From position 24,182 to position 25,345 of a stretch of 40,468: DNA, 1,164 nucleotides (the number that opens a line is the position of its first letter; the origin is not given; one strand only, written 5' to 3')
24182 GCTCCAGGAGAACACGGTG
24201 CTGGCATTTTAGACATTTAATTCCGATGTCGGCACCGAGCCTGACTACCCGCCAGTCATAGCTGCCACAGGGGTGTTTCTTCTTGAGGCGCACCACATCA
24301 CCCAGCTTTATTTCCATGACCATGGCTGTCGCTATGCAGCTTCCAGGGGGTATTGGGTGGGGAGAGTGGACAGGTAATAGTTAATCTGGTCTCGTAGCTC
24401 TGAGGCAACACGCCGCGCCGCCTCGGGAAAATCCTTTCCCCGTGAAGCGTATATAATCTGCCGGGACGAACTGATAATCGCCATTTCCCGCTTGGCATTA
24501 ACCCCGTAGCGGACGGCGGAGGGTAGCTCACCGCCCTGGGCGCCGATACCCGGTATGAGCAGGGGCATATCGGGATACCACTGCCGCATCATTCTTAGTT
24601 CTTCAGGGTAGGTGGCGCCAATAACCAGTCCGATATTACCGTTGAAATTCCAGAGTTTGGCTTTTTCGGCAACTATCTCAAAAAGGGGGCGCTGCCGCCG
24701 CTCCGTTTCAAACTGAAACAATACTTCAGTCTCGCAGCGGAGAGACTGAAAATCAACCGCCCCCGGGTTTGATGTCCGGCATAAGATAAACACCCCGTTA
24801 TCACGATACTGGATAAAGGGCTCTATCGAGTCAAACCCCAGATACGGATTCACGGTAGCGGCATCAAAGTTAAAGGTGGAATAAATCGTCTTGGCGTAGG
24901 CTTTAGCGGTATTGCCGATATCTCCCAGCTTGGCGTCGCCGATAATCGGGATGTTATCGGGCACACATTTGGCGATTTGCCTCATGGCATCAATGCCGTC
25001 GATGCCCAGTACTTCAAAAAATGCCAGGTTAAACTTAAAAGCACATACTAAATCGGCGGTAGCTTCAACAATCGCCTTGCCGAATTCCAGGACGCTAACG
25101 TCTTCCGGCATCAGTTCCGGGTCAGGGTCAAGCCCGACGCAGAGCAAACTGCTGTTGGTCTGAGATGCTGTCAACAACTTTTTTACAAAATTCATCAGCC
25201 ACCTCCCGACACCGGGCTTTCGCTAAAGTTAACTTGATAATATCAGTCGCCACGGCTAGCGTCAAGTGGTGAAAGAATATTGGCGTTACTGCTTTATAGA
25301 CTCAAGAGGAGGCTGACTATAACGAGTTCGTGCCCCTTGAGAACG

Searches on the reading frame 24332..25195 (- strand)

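Call 5: search_protein_families(library=pfam, proteins=[window:24332-25195:-], max_evalue=0.01)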
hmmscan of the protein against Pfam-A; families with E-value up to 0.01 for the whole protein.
window:24332-25195:- (287 aa): 1 family
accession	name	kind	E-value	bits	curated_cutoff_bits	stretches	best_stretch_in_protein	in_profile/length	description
PF00215.30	OMPdecase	-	3.9e-27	96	27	1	17-251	2-212/221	Orotidine 5'-phosphate decarboxylase / HUMPS family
